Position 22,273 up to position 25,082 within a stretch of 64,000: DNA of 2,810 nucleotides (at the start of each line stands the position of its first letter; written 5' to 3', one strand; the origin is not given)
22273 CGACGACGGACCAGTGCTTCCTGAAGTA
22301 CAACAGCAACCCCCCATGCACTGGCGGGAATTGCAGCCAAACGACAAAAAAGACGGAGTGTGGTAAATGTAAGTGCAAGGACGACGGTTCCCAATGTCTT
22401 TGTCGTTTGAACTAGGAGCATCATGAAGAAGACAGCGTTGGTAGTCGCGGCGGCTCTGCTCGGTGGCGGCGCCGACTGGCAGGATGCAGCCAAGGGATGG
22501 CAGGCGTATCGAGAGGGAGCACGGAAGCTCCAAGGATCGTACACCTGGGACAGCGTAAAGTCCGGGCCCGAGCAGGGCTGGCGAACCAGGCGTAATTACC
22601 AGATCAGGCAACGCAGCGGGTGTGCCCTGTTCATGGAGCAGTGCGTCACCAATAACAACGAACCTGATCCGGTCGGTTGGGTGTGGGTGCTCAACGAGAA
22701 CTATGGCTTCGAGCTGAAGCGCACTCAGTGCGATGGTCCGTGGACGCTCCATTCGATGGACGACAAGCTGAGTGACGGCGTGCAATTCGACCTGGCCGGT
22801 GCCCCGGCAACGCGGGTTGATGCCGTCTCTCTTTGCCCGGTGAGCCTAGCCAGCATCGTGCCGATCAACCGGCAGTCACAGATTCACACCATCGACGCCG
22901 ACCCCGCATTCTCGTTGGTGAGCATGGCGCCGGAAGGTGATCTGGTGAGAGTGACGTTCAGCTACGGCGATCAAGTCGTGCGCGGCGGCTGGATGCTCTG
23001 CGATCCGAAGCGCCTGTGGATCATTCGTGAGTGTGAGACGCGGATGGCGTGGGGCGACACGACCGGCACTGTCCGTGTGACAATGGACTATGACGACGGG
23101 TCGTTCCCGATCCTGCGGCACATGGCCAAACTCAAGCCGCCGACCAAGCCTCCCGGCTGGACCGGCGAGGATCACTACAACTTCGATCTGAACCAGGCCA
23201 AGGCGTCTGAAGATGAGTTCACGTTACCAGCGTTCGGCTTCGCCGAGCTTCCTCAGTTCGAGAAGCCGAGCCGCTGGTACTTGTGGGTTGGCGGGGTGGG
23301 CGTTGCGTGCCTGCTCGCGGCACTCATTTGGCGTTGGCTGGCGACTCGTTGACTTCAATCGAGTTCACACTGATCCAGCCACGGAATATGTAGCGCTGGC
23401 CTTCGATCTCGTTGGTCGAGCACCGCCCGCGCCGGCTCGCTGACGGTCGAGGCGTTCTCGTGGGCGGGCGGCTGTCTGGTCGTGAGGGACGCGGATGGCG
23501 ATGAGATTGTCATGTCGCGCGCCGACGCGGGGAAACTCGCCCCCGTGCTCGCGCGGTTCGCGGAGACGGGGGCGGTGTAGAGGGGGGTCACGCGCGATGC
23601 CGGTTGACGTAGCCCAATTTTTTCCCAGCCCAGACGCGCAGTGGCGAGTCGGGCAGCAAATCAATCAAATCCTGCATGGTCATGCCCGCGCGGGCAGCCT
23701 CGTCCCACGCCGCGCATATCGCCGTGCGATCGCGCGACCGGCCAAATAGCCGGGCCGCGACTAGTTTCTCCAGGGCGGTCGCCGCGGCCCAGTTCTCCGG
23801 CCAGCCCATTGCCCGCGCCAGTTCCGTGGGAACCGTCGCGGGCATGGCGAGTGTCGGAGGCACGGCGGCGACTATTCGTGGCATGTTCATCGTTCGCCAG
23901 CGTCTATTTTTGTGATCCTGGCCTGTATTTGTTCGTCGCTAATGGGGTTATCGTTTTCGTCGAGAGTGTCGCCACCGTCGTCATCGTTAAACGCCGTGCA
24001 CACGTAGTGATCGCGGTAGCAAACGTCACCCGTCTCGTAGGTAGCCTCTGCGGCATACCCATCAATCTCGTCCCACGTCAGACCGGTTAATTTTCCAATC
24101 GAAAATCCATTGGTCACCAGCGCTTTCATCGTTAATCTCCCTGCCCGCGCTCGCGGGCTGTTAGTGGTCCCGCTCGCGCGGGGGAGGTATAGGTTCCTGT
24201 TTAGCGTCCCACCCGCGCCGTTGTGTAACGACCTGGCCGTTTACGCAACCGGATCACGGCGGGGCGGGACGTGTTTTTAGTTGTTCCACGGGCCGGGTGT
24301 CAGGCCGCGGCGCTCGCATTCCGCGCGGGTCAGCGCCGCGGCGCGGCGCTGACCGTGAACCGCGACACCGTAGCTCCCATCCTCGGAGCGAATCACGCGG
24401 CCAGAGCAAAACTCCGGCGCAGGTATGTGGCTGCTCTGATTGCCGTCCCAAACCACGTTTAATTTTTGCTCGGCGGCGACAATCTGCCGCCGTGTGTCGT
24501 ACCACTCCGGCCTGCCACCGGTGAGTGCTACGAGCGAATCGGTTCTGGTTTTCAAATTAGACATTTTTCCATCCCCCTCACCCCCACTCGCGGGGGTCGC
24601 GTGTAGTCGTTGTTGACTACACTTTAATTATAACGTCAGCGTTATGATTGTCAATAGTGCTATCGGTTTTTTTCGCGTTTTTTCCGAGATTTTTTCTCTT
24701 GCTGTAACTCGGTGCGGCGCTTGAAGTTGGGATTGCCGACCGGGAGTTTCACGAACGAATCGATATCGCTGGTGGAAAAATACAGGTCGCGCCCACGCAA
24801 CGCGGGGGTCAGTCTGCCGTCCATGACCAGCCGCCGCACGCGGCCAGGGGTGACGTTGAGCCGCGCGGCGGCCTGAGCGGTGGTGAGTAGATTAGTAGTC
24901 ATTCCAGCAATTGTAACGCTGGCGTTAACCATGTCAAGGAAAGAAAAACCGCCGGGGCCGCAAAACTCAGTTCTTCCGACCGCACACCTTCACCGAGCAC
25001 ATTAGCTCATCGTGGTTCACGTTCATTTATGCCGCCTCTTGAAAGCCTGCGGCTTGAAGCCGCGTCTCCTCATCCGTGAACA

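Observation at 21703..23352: Promoter-driven moron pairing a MauE-like membrane protein with a secreted 10-Cys mini-protein and an anchored exported protein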

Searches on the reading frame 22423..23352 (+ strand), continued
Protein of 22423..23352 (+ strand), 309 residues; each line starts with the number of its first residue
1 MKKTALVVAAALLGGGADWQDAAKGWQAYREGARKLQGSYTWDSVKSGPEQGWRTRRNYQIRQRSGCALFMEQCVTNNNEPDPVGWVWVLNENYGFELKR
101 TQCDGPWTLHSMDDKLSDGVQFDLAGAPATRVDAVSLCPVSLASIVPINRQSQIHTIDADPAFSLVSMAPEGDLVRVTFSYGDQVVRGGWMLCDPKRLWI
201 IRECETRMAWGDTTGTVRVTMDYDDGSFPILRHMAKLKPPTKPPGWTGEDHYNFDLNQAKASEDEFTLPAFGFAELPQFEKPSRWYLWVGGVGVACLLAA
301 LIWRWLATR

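Call 68: fold_search(model_id=the predicted structure, library=pdb)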
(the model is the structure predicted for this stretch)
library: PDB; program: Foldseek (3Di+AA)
matches with E <= 10: 1343; with E <= 0.001: 21
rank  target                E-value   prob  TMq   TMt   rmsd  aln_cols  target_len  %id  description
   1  9tp6_B                3.3e-07  1.00  0.42  0.51   7.9       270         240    7  Structure of LolA3 from Porphyromonas gingivalis (released 2026-02-18)
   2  4z48_A                1.1e-06  1.00  0.42  0.50   7.6       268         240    9  Crystal structure of a DUF1329 family protein (DESPIG_00262) from Desulfovibrio piger ATCC 29098 at 1.75 A resolution (released 2015-04-22)
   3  3bk5                  2.7e-06  1.00  0.45  0.56   6.8       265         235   10  Crystal structure of putative outer membrane lipoprotein-sorting protein domain from Vibrio parahaemolyticus (released 2008-02-05)
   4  2w7q_B                2.7e-05  1.00  0.30  0.43   7.9       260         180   13  Structure of Pseudomonas aeruginosa LolA (released 2009-12-29)
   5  4qa8                  1.2e-04  1.00  0.29  0.38  10.2       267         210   12  Crystal structure of LprF from Mycobacterium bovis (released 2014-10-22)
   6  6jau_A                1.4e-04  0.94  0.20  0.22  19.4       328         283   10  The complex structure of Pseudomonas aeruginosa MucA/MucB. (released 2020-01-29)
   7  6in9_B                3.1e-04  0.51  0.13  0.15  19.2       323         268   10  Crystal structure of MucB in complex with MucA(peri) (released 2019-07-24)
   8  8v1k_A                3.3e-04  1.00  0.28  0.38   9.5       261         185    7  Crystal structure of outer membrane lipoprotein carrier protein (LolA) from Francisella tularensis (released 2023-11-29)
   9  2v43_C                3.6e-04  0.96  0.23  0.25  18.5       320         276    7  Crystal structure of RseB: a sensor for periplasmic stress response in E. coli (released 2007-08-28)
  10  9c89                  3.8e-04  1.00  0.29  0.43   7.7       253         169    6  Crystal structure of outer membrane lipoprotein carrier protein (LolA) from Ehrlichia chaffeensis (released 2024-06-19)
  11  9azz_A                3.8e-04  1.00  0.28  0.39   9.6       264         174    9  Crystal structure of outer membrane lipoprotein carrier protein (LolA) from Ehrlichia ruminantium (released 2024-03-20)
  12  3m4w_D                4.0e-04  0.96  0.24  0.26  16.9       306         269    8  Structural basis for the negative regulation of bacterial stress response by RseB (released 2010-05-05)
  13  9azz_B                4.3e-04  1.00  0.29  0.43   7.7       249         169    8  Crystal structure of outer membrane lipoprotein carrier protein (LolA) from Ehrlichia ruminantium (released 2024-03-20)
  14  6in8                  4.3e-04  0.92  0.21  0.23  16.3       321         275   12  Crystal structure of MucB (released 2019-07-24)
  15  3mh8_A                4.7e-04  1.00  0.32  0.44   9.2       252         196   10  Crystal structure of LprG from Mycobacterium tuberculosis (released 2010-09-01)
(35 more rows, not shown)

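Call 73: find_related_loci(query=A3, collection=viral_contigs, flank=6000)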
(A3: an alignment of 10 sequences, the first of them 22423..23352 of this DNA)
Query A3 (309 aa) in viral_contigs; peptide patterns used: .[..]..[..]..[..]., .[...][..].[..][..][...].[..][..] (x = any residue, [..] = any of these).
24 stretches matched a pattern, but none encodes a relative of the query by tblastn (E <= 1e-3).

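Call 88: search_protein_families(library=padloc, max_evalue=0.01, proteins=[window:22423-23352:+])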
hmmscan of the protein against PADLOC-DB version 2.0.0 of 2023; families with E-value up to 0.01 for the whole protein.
window:22423-23352:+ (309 aa): 0 families

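Call 89: fold_search(model_id=the predicted structure, library=viral)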
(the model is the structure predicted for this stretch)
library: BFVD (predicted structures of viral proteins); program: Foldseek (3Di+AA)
matches with E <= 10: 1019; with E <= 0.001: 1
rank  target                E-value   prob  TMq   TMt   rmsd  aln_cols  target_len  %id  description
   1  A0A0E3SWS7            4.1e-04  0.69  0.15  0.13  24.5       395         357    6  B155.1 [Rat cytomegalovirus (isolate England)]
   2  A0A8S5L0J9            1.1e-03  0.57  0.16  0.10  27.3       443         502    8  Maturation protein [ssRNA phage SRR6255746_1]
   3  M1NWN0                1.8e-03  0.13  0.10  0.06  26.1       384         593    8  Minor coat protein [Cordyline virus 4]
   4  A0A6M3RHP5            3.1e-03  0.11  0.10  0.06  26.0       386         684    8  CPm [Malus domestica virus A]
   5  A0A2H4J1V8            3.7e-03  0.60  0.17  0.17  17.6       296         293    7  Uncharacterized protein [uncultured Caudovirales phage]
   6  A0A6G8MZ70            3.9e-03  0.66  0.15  0.20  18.1       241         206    9  Uncharacterized protein [Cedratvirus kamchatka]
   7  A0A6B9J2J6            5.0e-03  0.14  0.10  0.08  23.5       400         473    6  (no name in the UniProt tables at hand)
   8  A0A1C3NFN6            5.3e-03  0.30  0.16  0.13  15.2       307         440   10  (no name in the UniProt tables at hand)
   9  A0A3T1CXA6            8.0e-03  0.84  0.20  0.27  15.2       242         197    4  Uncharacterized protein [Acanthamoeba castellanii medusavirus J1]
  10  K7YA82                9.3e-03  0.18  0.12  0.11  23.4       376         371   10  B149 [Rat cytomegalovirus (isolate England)]
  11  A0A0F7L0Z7            9.8e-03  0.44  0.15  0.23  13.1       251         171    8  Uncharacterized protein [uncultured marine virus]
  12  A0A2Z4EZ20            1.1e-02  0.23  0.14  0.12  24.9       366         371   10  (no name in the UniProt tables at hand)
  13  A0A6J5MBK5            1.1e-02  0.12  0.12  0.11  18.5       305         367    8  DnaN DNA polymerase sliding clamp subunit (PCNA homolog) [uncultured Caudovirales phage]
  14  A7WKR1                1.3e-02  0.15  0.13  0.15  19.4       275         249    9  Uncharacterized protein [Betalipothrixvirus pezzuloense]
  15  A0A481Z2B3            1.4e-02  0.28  0.18  0.19  16.4       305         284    6  Proliferating cell nuclear antigen [Pithovirus LCPAC001]
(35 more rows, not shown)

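Call 95: search_dna_similar(query=window:22423-23352:+, collection=plasmids, mode=protein, max_evalue=0.001, max_rows=10)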
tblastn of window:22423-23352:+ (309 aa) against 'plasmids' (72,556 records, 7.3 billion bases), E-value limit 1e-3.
No match.

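Call 96: search_dna_similar(query=window:22423-23352:+, collection=phages, mode=protein, max_evalue=0.001, max_rows=10)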
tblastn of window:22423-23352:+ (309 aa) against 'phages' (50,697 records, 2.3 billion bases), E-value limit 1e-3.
No match.

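Call 97: list_cluster_members(proteins=[P0004, P0005, P0006, P0007, P0008, P0009, P0010, P0011, P0012, P0013])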
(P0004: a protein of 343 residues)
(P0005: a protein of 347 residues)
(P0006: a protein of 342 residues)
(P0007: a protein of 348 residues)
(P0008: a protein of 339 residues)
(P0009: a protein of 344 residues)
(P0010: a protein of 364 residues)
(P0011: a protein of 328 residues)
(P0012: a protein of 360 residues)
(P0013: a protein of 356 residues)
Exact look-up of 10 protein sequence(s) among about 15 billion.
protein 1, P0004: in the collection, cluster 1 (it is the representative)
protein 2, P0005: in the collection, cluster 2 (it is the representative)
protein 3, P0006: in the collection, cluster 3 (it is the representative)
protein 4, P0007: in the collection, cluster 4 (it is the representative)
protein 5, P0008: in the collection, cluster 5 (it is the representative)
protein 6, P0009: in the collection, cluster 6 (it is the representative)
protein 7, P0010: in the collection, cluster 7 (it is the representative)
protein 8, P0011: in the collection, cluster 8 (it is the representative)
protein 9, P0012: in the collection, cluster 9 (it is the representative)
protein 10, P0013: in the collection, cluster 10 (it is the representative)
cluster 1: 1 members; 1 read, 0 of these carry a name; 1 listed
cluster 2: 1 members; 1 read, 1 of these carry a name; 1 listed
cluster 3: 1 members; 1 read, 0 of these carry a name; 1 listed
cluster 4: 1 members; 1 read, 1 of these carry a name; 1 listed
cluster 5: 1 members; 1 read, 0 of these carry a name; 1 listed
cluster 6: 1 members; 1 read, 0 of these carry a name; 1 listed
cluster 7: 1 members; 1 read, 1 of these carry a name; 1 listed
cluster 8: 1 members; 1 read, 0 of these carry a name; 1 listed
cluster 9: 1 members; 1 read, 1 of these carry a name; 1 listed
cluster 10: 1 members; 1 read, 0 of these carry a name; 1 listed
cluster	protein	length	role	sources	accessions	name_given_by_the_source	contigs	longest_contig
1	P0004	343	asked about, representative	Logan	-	-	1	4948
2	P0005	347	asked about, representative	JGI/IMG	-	hypothetical protein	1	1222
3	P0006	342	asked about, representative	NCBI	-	-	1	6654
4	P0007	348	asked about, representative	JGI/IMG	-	hypothetical protein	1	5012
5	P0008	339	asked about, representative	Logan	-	-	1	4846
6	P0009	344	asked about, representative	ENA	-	-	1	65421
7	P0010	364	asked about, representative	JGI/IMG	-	hypothetical protein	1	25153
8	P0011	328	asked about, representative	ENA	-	-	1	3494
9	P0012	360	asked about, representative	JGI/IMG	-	hypothetical protein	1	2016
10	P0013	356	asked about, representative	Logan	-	-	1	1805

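Call 98: find_encoding_contigs(protein=P0004, flank=6000, max_places=3)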
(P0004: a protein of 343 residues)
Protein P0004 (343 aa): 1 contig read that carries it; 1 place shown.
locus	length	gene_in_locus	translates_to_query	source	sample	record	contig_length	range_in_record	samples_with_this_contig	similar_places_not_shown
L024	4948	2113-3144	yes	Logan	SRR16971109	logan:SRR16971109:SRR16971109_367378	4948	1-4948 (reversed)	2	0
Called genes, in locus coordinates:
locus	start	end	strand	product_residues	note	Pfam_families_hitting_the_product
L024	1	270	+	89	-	?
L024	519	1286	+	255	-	-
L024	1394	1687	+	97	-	-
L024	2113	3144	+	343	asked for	-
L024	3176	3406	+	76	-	-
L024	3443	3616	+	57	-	-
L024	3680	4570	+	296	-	PF07963:N_methyl (weak), PF07596:SBP_bac_10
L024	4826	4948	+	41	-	?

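Call 99: find_encoding_contigs(protein=P0009, flank=6000, max_places=2)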
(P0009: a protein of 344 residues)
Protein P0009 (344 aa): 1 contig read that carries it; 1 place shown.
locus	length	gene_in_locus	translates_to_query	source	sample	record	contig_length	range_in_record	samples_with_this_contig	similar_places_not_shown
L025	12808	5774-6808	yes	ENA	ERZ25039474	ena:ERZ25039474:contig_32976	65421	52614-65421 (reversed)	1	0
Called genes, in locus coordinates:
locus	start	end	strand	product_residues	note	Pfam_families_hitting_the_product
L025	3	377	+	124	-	?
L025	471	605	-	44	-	-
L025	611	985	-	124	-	PF01740:STAS, PF13466:STAS_2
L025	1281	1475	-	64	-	-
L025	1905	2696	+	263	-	-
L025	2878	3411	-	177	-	-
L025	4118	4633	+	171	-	PF07291:MauE (weak)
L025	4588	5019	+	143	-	-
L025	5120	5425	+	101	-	-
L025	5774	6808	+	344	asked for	-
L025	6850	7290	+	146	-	-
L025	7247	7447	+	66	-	-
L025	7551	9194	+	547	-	PF25175:Beta-prop_WDR5 (weak), PF25174:Beta-prop_THOC3, PF25293:Beta-prop_EMC1_N (weak), PF23381:Beta-prop_IFT122_1st, PF25175:Beta-prop_WDR5, PF24814:WD40_Prp19 (weak), PF25174:Beta-prop_THOC3, PF23414:Beta-prop_EML_2, +11 more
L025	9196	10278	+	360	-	PF24807:WD40_CDC20-Fz, PF25174:Beta-prop_THOC3, PF23414:Beta-prop_EML_2, PF24817:WD40_WDHD1_1st, PF25175:Beta-prop_WDR5, PF25168:Beta-prop_WDR36-Utp21_2nd, PF23381:Beta-prop_IFT122_1st, PF24780:WD40_MABP1-WDR62_1st, +18 more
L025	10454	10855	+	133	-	PF07963:N_methyl (weak), PF07596:SBP_bac_10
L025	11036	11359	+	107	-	PF07596:SBP_bac_10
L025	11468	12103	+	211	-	-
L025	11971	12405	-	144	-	-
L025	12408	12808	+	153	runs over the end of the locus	-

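Call 100: find_encoding_contigs(protein=P0010, flank=6000, max_places=2)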
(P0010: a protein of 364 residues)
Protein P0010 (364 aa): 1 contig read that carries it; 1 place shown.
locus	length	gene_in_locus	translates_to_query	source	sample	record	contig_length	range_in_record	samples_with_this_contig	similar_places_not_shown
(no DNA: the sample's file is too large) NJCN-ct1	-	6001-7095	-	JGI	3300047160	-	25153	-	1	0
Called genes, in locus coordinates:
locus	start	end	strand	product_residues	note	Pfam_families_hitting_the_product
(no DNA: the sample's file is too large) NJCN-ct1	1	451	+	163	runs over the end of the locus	-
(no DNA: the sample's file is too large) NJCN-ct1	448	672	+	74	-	-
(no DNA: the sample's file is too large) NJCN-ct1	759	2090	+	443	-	PF07586:HXXSHH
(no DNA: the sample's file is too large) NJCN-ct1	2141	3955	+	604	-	PF13476:AAA_23 (faint), PF13555:AAA_29 (faint), PF25199:nSTAND_NTPase5 (faint), PF00005:ABC_tran, PF02463:SMC_N (faint), PF13304:AAA_21 (faint), PF00005:ABC_tran, PF16326:ABC_tran_CTD, +1 more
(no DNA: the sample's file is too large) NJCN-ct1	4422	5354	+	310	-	PF07291:MauE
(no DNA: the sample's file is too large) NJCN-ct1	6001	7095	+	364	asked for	-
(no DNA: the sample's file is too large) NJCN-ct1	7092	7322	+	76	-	-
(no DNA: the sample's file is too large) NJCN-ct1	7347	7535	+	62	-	-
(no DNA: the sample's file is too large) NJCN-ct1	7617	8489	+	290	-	PF07596:SBP_bac_10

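Call 101: find_encoding_contigs(protein=P0006, flank=6000, max_places=2)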
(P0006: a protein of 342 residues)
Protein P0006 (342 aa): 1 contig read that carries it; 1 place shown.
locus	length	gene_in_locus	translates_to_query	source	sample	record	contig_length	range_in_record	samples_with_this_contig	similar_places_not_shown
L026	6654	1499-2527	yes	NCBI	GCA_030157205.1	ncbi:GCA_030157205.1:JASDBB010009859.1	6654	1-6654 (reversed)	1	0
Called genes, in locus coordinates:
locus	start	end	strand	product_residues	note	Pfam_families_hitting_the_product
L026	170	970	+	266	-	PF07291:MauE (weak), PF07610:DUF1573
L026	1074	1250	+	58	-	-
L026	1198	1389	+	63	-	-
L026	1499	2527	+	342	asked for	-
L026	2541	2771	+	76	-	-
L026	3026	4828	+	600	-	PF00535:Glycos_transf_2, PF13641:Glyco_tranf_2_3 (weak), PF07963:N_methyl (weak), PF07596:SBP_bac_10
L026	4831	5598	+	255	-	PF01144:CoA_trans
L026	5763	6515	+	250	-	PF07722:Peptidase_C26, PF00117:GATase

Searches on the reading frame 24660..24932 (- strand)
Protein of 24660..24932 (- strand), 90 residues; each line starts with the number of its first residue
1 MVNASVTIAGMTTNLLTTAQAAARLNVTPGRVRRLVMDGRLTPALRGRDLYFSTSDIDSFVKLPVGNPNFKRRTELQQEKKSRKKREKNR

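Call 9: search_protein_families(library=ncbifam, max_evalue=1, proteins=[window:24660-24932:-])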
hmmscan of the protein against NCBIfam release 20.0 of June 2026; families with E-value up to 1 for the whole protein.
window:24660-24932:- (90 aa): 1 family
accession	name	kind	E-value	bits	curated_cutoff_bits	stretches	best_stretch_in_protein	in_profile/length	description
TIGR01764.1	excise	domain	5.2e-06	26.7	28.8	1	15-62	1-48/49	excisionase family DNA-binding protein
